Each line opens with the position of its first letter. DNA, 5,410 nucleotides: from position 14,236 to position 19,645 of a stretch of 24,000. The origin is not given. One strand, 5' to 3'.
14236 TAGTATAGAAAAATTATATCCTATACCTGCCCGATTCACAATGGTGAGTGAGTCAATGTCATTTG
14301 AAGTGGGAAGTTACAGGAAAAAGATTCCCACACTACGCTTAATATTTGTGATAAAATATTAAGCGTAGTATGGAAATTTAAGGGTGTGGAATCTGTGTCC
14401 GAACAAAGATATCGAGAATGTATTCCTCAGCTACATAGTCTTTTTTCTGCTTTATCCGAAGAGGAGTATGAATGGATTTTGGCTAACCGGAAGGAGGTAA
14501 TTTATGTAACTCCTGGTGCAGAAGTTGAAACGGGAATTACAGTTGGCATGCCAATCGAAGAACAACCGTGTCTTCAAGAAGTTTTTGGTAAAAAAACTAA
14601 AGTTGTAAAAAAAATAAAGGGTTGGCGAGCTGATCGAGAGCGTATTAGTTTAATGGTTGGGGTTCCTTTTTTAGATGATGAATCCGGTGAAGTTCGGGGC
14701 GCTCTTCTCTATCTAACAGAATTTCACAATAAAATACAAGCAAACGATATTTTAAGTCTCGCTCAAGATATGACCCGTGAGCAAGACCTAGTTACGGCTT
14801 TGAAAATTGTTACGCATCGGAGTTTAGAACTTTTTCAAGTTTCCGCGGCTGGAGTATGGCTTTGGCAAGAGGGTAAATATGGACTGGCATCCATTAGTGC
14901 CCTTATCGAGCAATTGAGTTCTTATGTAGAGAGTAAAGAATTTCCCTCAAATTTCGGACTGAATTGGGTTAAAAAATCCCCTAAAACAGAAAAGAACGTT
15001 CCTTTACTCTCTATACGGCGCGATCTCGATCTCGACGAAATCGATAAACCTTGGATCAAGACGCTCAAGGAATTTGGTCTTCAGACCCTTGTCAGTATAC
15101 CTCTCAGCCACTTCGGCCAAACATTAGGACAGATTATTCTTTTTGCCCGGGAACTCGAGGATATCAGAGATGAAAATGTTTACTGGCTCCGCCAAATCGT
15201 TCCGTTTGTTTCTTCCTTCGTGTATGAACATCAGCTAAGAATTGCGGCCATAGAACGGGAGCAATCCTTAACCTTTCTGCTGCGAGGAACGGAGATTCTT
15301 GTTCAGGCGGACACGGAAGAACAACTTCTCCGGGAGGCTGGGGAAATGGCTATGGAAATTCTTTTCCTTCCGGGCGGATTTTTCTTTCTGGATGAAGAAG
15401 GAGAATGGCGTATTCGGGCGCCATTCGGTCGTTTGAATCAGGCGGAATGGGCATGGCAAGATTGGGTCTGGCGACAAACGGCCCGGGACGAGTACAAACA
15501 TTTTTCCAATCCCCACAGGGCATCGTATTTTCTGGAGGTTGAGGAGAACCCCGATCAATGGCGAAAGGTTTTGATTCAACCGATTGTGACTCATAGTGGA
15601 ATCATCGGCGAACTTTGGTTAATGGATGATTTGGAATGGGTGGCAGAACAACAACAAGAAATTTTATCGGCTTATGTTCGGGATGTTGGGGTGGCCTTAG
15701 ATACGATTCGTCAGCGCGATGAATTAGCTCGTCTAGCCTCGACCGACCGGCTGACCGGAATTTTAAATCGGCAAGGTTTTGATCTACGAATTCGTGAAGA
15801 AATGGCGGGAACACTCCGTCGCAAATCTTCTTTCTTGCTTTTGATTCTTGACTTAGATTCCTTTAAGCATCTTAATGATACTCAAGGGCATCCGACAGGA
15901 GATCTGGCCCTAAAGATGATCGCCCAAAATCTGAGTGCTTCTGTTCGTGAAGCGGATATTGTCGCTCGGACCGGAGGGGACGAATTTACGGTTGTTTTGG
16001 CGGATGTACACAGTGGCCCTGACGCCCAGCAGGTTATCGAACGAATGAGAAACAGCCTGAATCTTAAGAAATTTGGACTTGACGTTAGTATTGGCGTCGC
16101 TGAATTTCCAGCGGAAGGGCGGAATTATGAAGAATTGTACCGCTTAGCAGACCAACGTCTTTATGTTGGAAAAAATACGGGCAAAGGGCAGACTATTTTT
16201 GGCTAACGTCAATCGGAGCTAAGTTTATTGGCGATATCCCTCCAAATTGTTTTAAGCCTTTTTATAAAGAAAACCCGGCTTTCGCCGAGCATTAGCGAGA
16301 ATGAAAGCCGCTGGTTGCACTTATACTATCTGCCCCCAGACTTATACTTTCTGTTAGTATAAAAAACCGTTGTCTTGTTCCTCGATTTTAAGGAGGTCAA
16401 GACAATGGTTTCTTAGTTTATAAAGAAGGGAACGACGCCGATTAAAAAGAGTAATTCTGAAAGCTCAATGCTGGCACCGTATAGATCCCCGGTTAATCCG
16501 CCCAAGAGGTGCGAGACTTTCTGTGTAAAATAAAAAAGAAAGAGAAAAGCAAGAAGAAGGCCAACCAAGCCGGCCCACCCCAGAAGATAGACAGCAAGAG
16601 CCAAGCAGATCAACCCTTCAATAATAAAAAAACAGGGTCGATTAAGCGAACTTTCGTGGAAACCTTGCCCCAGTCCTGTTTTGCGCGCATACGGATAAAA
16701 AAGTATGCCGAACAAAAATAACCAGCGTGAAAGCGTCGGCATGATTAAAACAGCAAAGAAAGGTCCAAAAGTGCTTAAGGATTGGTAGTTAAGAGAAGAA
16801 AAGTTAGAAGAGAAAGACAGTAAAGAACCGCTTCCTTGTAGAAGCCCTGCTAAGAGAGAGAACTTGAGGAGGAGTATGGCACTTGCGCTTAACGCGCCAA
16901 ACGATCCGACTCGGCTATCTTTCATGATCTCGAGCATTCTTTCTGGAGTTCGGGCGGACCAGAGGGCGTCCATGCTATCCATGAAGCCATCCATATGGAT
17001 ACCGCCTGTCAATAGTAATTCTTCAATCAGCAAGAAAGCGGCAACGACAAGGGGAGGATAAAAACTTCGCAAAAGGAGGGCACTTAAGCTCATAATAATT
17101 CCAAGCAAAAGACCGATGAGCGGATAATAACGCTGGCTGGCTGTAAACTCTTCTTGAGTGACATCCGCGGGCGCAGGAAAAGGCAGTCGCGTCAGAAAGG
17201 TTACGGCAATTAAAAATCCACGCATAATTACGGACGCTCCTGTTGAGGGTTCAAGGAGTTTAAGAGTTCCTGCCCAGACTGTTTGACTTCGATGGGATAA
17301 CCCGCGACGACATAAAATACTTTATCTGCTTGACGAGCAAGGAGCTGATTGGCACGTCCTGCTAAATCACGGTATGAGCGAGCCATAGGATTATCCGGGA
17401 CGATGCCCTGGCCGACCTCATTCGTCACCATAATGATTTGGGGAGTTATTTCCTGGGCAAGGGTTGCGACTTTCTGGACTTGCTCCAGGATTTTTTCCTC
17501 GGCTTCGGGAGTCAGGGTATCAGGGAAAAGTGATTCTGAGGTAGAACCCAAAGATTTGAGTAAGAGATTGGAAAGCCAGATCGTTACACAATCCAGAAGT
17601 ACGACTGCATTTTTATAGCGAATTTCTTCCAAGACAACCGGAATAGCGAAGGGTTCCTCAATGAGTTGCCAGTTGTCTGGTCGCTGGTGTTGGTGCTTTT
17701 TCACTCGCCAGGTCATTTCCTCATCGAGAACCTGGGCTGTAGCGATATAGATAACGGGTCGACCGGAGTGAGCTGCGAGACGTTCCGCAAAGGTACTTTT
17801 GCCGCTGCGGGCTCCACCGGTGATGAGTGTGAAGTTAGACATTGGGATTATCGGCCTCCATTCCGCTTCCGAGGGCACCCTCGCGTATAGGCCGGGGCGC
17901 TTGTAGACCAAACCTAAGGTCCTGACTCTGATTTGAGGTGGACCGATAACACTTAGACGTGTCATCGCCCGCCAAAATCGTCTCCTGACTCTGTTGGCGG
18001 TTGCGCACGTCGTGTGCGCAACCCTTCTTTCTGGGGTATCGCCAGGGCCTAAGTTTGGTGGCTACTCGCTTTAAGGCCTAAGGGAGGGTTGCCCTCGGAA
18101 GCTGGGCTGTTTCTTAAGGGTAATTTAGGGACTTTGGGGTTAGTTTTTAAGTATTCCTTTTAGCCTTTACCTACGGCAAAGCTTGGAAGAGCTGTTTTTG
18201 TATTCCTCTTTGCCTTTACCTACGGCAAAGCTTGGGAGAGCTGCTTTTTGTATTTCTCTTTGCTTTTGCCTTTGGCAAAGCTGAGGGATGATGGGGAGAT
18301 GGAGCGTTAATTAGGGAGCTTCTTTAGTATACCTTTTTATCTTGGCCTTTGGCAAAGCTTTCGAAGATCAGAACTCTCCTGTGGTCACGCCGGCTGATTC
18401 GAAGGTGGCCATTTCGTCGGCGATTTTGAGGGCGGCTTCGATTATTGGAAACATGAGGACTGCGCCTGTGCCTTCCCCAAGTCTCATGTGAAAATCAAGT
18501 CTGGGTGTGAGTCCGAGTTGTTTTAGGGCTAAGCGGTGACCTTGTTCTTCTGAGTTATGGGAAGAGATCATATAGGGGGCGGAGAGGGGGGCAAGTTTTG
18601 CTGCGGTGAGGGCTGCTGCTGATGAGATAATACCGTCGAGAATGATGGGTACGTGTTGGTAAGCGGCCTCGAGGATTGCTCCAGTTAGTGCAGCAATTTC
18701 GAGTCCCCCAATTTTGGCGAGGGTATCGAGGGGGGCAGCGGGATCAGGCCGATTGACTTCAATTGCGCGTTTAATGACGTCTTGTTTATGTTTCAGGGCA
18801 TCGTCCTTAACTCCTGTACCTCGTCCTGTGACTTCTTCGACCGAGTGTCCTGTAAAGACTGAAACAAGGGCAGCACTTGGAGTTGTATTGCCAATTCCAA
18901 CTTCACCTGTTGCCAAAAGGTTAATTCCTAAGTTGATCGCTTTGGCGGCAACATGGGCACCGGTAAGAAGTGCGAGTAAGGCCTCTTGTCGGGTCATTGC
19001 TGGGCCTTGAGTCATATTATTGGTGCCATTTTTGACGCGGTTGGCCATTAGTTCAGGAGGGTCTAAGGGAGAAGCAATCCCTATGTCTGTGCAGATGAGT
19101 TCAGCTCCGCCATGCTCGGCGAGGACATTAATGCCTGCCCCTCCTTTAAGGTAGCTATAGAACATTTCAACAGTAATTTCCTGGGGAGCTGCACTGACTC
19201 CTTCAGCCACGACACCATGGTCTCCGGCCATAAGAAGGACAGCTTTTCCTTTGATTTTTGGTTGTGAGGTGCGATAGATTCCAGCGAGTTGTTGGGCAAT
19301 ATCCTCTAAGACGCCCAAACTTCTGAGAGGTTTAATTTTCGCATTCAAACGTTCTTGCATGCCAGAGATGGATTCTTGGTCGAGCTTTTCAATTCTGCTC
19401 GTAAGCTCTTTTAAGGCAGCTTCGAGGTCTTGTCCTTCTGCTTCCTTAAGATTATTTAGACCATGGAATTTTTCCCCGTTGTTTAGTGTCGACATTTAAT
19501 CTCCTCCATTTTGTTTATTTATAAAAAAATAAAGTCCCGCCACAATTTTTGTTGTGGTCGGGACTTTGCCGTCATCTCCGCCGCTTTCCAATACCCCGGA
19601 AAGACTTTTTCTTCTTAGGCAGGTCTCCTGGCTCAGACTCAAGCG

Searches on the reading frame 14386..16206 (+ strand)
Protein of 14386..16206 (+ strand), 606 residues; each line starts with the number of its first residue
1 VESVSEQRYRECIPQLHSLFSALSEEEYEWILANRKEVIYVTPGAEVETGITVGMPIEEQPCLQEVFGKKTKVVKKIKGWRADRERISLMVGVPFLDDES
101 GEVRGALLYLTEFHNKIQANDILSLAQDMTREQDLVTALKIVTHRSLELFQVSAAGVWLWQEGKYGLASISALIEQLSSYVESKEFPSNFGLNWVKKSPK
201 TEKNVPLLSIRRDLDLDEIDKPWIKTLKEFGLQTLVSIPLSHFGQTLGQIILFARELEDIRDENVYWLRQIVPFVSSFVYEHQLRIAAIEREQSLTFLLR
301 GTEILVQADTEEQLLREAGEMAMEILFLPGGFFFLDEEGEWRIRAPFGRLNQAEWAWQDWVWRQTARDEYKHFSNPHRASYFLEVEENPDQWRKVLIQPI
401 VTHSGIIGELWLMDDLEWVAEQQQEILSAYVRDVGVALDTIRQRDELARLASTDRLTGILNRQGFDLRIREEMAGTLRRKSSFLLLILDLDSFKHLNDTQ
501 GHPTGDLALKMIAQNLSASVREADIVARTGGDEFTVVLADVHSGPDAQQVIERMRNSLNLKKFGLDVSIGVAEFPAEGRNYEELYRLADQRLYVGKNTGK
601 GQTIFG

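Call 22: search_protein_families(library=ncbifam, proteins=[window:14386-16206:+], max_evalue=0.00001)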
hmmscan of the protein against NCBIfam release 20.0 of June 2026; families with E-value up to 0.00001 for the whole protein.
window:14386-16206:+ (606 aa): 20 families
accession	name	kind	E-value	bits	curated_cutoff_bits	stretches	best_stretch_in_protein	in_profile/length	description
TIGR00254.1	GGDEF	domain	1e-38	132.6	37.4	1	447-603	1-164/168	diguanylate cyclase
NF007423.1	PRK09966.1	equivalog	2.7e-37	128.6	325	1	442-596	230-390/390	diguanylate cyclase DgcN/YfiN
NF038266.1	diguan_SiaD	equivalog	3.4e-35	121.6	290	1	445-601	88-250/252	biofilm regulation diguanylate cyclase SiaD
NF051473.1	DigCycDgcsShew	equivalog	1.5e-33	116.4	400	1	435-600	119-285/291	diguanylate cyclase DgcS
NF007135.0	PRK09581.1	equivalog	3.3e-33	115.2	474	1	445-602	286-451/457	PleD family two-component system response regulator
NF007380.0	PRK09894.1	equivalog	2.7e-29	102.5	256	1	446-605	124-286/296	diguanylate cyclase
NF045675.1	PhdiestaseDibA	equivalog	8.1e-29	100.4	980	1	437-600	188-358/623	phosphodiesterase DibA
NF040885.1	diguan_DgcJ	equivalog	2.3e-28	99.2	500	1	441-600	331-490/493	diguanylate cyclase DgcJ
NF007474.0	PRK10060.1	equivalog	5.3e-26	91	782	1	442-602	228-391/663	cyclic di-GMP phosphodiesterase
NF007298.0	PRK09776.1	equivalog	1e-25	89.8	1135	1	445-602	678-841/1111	diguanylate cyclase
NF047654.1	DiguCycDgcRLepto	equivalog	2.1e-25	89.3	500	1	440-604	122-294/295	diguanylate cyclase DgcR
NF007599.0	PRK10245.1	equivalog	7.4e-25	87.2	402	1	442-603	201-367/371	diguanylate cyclase AdrA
NF041606.1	dguan_cyc_DgcA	equivalog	2e-24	86.2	370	1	445-602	172-335/340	diguanylate cyclase DgcA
NF011955.1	PRK15426.1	equivalog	3e-23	81.8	408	1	447-604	394-559/564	cellulose biosynthesis regulator diguanylate cyclase DgcQ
NF047872.1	GGDEF_GdpS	equivalog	5.6e-18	65.3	400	1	452-605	188-349/355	GGDEF domain-containing protein GdpS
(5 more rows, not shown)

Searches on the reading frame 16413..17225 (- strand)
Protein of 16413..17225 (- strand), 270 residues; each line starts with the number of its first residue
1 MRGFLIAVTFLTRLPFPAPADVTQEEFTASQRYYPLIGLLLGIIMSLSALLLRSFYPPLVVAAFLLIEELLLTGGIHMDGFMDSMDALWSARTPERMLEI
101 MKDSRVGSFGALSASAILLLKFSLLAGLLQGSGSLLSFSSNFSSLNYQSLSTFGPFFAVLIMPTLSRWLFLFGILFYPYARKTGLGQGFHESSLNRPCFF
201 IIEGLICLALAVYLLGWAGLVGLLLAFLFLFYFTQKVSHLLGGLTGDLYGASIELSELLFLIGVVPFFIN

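Call 22: search_protein_families(library=ncbifam, proteins=[window:16413-17225:-], max_evalue=0.00001)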
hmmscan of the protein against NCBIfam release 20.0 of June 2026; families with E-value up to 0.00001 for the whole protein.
window:16413-17225:- (270 aa): 6 families
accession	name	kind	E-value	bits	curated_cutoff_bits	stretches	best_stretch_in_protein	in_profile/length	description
NF001278.0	PRK00235.1-5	equivalog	3.2e-46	158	252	2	1-132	2-133/246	adenosylcobinamide-GDP ribazoletransferase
NF001277.0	PRK00235.1-3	equivalog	3.3e-41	141.6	273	1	2-265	6-250/255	adenosylcobinamide-GDP ribazoletransferase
TIGR00317.1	cobS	equivalog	3.7e-38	131.7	110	1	7-263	8-240/241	adenosylcobinamide-GDP ribazoletransferase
NF001276.0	PRK00235.1-2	equivalog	4.4e-32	111.5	322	1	7-265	13-257/260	adenosylcobinamide-GDP ribazoletransferase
NF001279.0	PRK00235.2-1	equivalog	2.2e-19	70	282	1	1-261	2-241/248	adenosylcobinamide-GDP ribazoletransferase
NF001282.0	PRK00235.2-4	equivalog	1.4e-14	54.1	342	1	3-168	24-168/286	adenosylcobinamide-GDP ribazoletransferase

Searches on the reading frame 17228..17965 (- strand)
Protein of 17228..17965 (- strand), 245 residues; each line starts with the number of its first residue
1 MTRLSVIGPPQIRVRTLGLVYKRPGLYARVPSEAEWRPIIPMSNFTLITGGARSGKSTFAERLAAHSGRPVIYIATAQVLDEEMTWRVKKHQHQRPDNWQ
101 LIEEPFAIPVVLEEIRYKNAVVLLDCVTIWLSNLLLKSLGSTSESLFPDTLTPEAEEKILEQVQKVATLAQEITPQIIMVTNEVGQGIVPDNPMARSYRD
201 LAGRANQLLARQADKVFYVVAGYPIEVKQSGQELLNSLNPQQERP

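Call 22: search_protein_families(library=ncbifam, proteins=[window:17228-17965:-], max_evalue=0.00001)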
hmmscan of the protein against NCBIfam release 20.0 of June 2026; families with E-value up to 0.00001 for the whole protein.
window:17228-17965:- (245 aa): 1 family
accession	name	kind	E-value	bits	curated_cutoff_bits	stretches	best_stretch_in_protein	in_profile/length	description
NF004469.0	PRK05800.1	equivalog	1.6e-60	203.7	161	1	44-230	3-172/173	bifunctional adenosylcobinamide kinase/adenosylcobinamide-phosphate guanylyltransferase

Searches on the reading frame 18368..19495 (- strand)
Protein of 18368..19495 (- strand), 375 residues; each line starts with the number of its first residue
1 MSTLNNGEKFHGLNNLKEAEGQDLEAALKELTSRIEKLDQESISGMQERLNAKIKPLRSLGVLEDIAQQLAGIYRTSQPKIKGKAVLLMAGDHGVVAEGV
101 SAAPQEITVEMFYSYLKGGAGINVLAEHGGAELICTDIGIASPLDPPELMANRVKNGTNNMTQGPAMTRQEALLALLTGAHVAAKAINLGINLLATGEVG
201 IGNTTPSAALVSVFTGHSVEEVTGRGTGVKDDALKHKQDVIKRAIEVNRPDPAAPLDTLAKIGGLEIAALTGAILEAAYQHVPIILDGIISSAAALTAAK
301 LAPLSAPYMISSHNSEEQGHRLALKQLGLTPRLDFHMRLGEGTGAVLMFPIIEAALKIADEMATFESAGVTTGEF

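Call 22: search_protein_families(library=ncbifam, proteins=[window:18368-19495:-], max_evalue=0.00001)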
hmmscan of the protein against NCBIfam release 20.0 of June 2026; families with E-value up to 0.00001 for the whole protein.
window:18368-19495:- (375 aa): 2 families
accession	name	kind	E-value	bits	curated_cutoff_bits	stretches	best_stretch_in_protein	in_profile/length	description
TIGR03160.1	cobT_DBIPRT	equivalog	4.5e-128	427.2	319.3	1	39-370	2-334/334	nicotinate-nucleotide--dimethylbenzimidazole phosphoribosyltransferase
NF000996.0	PRK00105.1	subfamily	6.6e-126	420.2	306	1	28-372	4-348/350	nicotinate-nucleotide--dimethylbenzimidazole phosphoribosyltransferase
